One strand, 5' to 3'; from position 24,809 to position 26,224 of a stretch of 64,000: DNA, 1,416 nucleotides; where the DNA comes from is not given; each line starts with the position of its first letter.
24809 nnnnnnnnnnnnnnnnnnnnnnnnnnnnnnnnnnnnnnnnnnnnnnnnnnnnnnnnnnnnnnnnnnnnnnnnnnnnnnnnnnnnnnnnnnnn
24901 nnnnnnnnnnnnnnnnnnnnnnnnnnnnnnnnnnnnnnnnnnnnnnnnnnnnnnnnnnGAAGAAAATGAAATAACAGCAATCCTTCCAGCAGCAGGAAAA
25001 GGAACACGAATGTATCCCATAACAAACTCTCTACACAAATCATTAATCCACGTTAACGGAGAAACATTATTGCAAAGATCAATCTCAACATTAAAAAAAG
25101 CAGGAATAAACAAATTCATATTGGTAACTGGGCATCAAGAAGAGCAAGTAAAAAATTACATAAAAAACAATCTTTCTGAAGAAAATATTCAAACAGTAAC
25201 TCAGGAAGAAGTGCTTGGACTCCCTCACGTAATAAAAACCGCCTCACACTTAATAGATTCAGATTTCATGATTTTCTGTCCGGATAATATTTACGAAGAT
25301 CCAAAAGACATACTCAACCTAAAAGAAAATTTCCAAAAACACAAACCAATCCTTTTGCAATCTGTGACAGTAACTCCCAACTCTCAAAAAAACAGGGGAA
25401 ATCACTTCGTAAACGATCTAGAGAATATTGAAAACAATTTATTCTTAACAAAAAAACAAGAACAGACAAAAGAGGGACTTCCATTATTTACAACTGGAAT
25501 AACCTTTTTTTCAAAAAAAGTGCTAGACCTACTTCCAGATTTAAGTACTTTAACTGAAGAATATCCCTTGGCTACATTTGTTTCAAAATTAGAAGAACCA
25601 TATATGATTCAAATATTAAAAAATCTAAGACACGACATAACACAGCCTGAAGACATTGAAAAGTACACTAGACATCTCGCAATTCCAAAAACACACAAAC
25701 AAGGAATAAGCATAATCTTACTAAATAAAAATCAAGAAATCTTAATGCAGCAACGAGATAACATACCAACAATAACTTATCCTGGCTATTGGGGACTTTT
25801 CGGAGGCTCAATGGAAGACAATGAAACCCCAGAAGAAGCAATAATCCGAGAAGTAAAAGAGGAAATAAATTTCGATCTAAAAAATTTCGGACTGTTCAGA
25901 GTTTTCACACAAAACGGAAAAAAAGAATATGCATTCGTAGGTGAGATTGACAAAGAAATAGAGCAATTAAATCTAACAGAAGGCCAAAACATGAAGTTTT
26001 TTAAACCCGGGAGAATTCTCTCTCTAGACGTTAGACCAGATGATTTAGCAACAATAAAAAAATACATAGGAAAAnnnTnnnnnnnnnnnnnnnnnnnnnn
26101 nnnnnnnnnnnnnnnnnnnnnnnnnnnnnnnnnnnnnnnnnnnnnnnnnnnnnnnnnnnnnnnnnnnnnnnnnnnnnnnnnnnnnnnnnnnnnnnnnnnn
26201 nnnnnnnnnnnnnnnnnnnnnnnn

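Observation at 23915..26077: Three-domain fusion: Gfo/Idh/MocA oxidoreductase + NDP-sugar pyrophosphorylase-like + NUDIX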

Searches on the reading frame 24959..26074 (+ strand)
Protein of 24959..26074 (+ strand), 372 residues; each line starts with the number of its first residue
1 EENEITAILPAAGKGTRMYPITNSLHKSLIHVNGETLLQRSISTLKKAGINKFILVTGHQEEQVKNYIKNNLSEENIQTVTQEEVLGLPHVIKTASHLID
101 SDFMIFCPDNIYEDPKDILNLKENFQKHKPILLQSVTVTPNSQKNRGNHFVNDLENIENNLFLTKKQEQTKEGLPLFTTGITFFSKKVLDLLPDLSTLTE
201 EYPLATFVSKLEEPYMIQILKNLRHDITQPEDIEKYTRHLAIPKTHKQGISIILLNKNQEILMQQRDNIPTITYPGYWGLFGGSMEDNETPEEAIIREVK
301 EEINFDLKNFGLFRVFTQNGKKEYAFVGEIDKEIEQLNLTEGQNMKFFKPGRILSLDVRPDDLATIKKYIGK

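Call 7: find_homologous_proteins(query=window:24959-26074:+, max_evalue=0.001)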
Query seq(372 aa) (372 aa): 34 proteins with E <= 0.001 among 3906 candidates.
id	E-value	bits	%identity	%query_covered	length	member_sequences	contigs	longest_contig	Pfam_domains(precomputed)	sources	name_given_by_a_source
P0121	3.0e-99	351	46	99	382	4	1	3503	PF00483.30,PF00293.35,PF12804.14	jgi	-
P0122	2.1e-91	325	44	98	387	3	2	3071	PF00483.30,PF01128.26,PF00293.35,PF12804.14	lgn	-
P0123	1.1e-12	66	29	63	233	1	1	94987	PF00483.30,PF12804.14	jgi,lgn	jgi:dTDP-glucose pyrophosphorylase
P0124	4.2e-11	61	29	54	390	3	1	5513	PF00483.30,PF01128.26,PF14602.13,PF00132.31,PF25087.2,PF25084.2,PF12804.14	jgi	jgi:bifunctional UDP-N-acetylglucosamine pyrophosphorylase/glucosamine-1-phosphate N-acetyltransfera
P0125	1.1e-9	56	36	33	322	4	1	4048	PF00483.30,PF25084.2,PF12804.14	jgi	-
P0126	7.4e-9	54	39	26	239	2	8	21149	PF00483.30,PF01128.26,PF12804.14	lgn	-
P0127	5.1e-8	51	34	28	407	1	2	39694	PF00483.30,PF14602.13,PF00132.31,PF25087.2,PF25084.2,PF12804.14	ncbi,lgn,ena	-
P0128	1.7e-7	49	41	26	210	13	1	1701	PF00483.30,PF01128.26,PF12804.14,PF02348.26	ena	-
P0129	3.1e-7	48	42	26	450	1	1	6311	PF00483.30,PF01128.26,PF14602.13,PF00132.31,PF25087.2,PF25084.2,PF12804.14,PF02348.26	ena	-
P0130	5.3e-7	47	42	26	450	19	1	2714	PF00483.30,PF01128.26,PF14602.13,PF00132.31,PF25087.2,PF25084.2,PF12804.14,PF02348.26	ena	-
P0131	5.7e-7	47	45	19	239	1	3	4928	PF00483.30,PF01128.26,PF12804.14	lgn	-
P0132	5.8e-7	47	42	26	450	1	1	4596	PF00483.30,PF01128.26,PF14602.13,PF00132.31,PF25087.2,PF25084.2,PF12804.14,PF02348.26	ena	-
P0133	6.4e-7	47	45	19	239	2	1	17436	PF00483.30,PF01128.26,PF12804.14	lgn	-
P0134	8.5e-7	47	42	26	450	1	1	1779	PF00483.30,PF01128.26,PF14602.13,PF00132.31,PF25087.2,PF25084.2,PF12804.14,PF02348.26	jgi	-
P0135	9.9e-7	47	27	37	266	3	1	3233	PF00483.30,PF12804.14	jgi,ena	-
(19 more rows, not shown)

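Call 17: find_encoding_contigs(protein=P0121, flank=10000, max_places=4)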
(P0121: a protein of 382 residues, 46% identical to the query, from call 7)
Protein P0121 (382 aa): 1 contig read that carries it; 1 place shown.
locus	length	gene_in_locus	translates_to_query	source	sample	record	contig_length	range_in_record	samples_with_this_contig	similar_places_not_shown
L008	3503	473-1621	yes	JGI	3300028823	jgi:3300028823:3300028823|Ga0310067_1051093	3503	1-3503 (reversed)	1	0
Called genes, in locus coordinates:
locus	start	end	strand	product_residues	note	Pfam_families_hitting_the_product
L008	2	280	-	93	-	?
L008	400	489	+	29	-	-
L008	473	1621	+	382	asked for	PF00483:NTP_transferase, PF12804:NTP_transf_3, PF00293:NUDIX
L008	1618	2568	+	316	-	PF00551:Formyl_trans_N, PF02911:Formyl_trans_C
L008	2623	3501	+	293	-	?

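Call 18: find_encoding_contigs(protein=P0122, flank=10000, max_places=4)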
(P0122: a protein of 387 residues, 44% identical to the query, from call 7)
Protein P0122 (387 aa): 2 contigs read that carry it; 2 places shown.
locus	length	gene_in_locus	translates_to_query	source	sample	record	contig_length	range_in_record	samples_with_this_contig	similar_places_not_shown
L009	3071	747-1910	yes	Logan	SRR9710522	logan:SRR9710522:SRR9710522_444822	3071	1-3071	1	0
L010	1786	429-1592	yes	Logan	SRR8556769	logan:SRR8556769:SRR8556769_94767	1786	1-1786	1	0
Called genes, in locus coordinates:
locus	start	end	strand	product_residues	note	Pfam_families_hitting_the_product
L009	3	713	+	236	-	?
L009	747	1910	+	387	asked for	PF00483:NTP_transferase, PF01128:IspD (weak), PF12804:NTP_transf_3, PF00293:NUDIX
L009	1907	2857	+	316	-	PF00551:Formyl_trans_N, PF02911:Formyl_trans_C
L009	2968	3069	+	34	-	?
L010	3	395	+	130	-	?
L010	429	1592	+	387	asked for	PF00483:NTP_transferase, PF01128:IspD (weak), PF12804:NTP_transf_3, PF00293:NUDIX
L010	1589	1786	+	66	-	?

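Call 21: search_protein_representatives(protein=window:24959-26074:+)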
Query: 372 residues. Proteins with E-value up to 0.001 (for the whole library): 11955; up to 1e-10: 766; up to 1e-30: 23. The best 150 are listed.
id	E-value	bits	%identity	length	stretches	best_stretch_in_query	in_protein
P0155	2.0e-93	330.0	43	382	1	3-370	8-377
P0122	6.7e-92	325.0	45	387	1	7-370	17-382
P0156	3.7e-89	316.0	42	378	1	4-371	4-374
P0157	8.5e-86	304.9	39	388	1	3-370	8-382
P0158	4.1e-75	269.8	38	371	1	5-371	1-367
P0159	4.8e-71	256.4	37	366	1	18-371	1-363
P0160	4.9e-71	256.4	37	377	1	5-370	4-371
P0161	2.3e-62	227.9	36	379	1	6-369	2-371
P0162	2.9e-62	227.6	34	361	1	21-370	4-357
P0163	1.4e-59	218.8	34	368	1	7-369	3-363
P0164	8.4e-54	199.7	46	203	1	172-371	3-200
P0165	5.8e-51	190.4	34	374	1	4-371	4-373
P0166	8.2e-45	170.1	47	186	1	116-298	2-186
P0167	9.0e-43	163.4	35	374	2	218-369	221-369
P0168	2.5e-40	155.4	44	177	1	206-369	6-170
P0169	2.8e-38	148.7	40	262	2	245-356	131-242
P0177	8.1e-30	120.8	43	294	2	244-355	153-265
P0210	6.5e-19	85.0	41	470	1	244-356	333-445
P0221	4.6e-18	82.2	39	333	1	246-358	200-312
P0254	1.6e-16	77.1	40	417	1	246-356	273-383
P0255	1.8e-16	77.0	39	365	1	244-359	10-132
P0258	2.9e-16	76.3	25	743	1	7-366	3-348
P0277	1.1e-15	74.3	41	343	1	247-351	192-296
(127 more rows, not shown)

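Call 23: search_protein_families(library=pfam, proteins=[L009:3-713:+, L010:3-395:+, L008:2623-3501:+, L009:1907-2857:+, L008:2-280:-], max_evalue=0.0001)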
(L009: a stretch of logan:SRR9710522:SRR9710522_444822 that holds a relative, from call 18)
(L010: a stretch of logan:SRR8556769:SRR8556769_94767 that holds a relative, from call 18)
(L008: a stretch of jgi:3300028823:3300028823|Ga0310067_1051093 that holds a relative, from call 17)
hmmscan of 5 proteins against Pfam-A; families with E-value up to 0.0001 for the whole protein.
L009:3-713:+ (236 aa): 2 families
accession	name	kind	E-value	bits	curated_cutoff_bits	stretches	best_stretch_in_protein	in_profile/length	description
PF22725.1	GFO_IDH_MocA_C3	-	3.1e-18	66.4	27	1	27-134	3-123/124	GFO/IDH/MocA C-terminal domain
PF02894.22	GFO_IDH_MocA_C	-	3.8e-17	63.3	22.9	1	29-234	1-216/218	Oxidoreductase family, C-terminal alpha/beta domain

L010:3-395:+ (130 aa): 1 family
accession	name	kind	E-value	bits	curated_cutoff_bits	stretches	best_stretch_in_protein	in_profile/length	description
PF02894.22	GFO_IDH_MocA_C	-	2.5e-06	27.9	22.9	1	14-128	113-216/218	Oxidoreductase family, C-terminal alpha/beta domain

L008:2623-3501:+ (293 aa): 2 families
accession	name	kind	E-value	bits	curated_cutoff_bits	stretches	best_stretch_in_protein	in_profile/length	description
PF00534.26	Glycos_transf_1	-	1.3e-10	41.5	26.4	1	194-279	3-89/172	Glycosyl transferases group 1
PF13692.12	Glyco_trans_1_4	-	7.8e-07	29.9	27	1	208-285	3-79/142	Glycosyl transferases group 1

L009:1907-2857:+ (316 aa): 2 families
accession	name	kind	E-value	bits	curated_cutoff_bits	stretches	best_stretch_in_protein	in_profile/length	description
PF02911.23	Formyl_trans_C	-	2.5e-10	40.9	21.1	1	213-305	8-98/100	Formyl transferase, C-terminal domain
PF00551.24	Formyl_trans_N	-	9.8e-08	32.4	26.1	1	20-181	13-179/181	Formyl transferase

L008:2-280:- (93 aa): 1 family
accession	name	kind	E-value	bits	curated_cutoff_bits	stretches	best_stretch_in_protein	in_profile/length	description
PF13380.12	CoA_binding_2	-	3e-13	50.7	22.8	1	29-90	1-60/116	CoA binding domain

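Call 27: search_protein_families(library=pfam, proteins=[P0258, P0210, P0254, P0221, P0277, P0255, P0169, P0177], max_evalue=0.0001)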
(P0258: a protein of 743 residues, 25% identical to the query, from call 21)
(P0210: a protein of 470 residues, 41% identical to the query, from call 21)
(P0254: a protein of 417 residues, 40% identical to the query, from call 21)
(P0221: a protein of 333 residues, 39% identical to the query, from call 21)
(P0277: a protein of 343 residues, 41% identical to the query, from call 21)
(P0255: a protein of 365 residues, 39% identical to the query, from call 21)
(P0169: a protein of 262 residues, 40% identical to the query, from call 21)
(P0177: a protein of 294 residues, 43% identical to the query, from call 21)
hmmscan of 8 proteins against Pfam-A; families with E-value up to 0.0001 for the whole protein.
P0258 (743 aa): 7 families
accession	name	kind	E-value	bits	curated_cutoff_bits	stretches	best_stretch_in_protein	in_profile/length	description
PF01041.23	DegT_DnrJ_EryC1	-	8e-108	361.3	19.8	1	377-736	4-359/360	DegT/DnrJ/EryC1/StrS aminotransferase family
PF00483.29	NTP_transferase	-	3.1e-23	83.1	21.2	1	3-217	2-239/245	Nucleotidyl transferase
PF00293.34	NUDIX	-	2e-14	54.2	21.1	1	232-313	8-96/134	NUDIX domain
PF12804.13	NTP_transf_3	-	8.4e-14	52.5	27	1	3-116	1-107/160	MobA-like NTP transferase domain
PF00155.27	Aminotran_1_2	-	4.5e-07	29.8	19.7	1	400-519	44-185/361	Aminotransferase class I and II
PF01212.27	Beta_elim_lyase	-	5.3e-07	29.7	27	1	398-631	32-226/288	Beta-eliminating lyase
PF01128.25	IspD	-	7.3e-06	26.3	27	1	2-52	2-51/221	2-C-methyl-D-erythritol 4-phosphate cytidylyltransferase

P0210 (470 aa): 3 families
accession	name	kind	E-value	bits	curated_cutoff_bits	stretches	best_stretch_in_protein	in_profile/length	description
PF13676.11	TIR_2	-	6.7e-18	65.8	28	1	3-128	1-122/122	TIR domain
PF00293.34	NUDIX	-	4.2e-15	56.4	21.1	1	338-444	5-120/134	NUDIX domain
PF01582.25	TIR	-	1e-06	29.1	21.3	1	15-96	22-99/179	TIR domain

P0254 (417 aa): 1 family
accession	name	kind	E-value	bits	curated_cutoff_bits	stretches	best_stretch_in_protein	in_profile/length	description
PF00293.34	NUDIX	-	8.1e-14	52.2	21.1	1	274-385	3-123/134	NUDIX domain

P0221 (333 aa): 1 family
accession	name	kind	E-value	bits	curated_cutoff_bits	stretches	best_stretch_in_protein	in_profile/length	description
PF00293.34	NUDIX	-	4.3e-15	56.3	21.1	1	201-314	3-125/134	NUDIX domain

P0277 (343 aa): 1 family
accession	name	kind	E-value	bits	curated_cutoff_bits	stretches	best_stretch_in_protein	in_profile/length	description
PF00293.34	NUDIX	-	4.4e-12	46.6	21.1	1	193-302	4-119/134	NUDIX domain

P0255 (365 aa): 8 families
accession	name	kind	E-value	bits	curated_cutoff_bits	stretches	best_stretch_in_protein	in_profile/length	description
PF00293.34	NUDIX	-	5.1e-16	59.3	21.1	1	13-139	3-131/134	NUDIX domain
PF00326.27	Peptidase_S9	-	2.1e-08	34.4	22.6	0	231-276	52-97/213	Prolyl oligopeptidase family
PF00561.26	Abhydrolase_1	-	2.7e-08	34.2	25.8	1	223-307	51-130/245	alpha/beta hydrolase fold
PF02230.22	Abhydrolase_2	-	3e-08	34.2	23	1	225-340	88-200/217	Phospholipase/Carboxylesterase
PF12146.15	Hydrolase_4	-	1.5e-07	31.4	27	1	223-275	58-108/239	Serine aminopeptidase, S33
PF01738.24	DLH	-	1.8e-06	28.2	21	1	223-340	77-187/217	Dienelactone hydrolase family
PF00756.26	Esterase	-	1.4e-05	25.4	22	1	216-274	92-146/251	Putative esterase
PF14815.12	NUDIX_4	-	5.2e-05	23.4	35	1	18-72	3-52/113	NUDIX domain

P0169 (262 aa): 3 families
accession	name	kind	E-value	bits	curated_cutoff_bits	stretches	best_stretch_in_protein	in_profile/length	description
PF00293.34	NUDIX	-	4.2e-34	117.9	21.1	2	5-114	4-122/134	NUDIX domain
PF14815.12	NUDIX_4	-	1.1e-07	32.1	35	0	137-194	2-54/113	NUDIX domain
PF22327.2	Nudt16-like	-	5.8e-05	23.5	27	0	39-69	39-70/161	U8 snoRNA-decapping enzyme-like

P0177 (294 aa): 3 families
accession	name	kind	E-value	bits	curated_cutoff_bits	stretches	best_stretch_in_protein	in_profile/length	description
PF00293.34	NUDIX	-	4.1e-35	121.1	21.1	2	154-281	2-134/134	NUDIX domain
PF14815.12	NUDIX_4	-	9.2e-09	35.5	35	0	159-240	2-77/113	NUDIX domain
PF22327.2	Nudt16-like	-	2.5e-06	27.9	27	0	166-223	22-73/161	U8 snoRNA-decapping enzyme-like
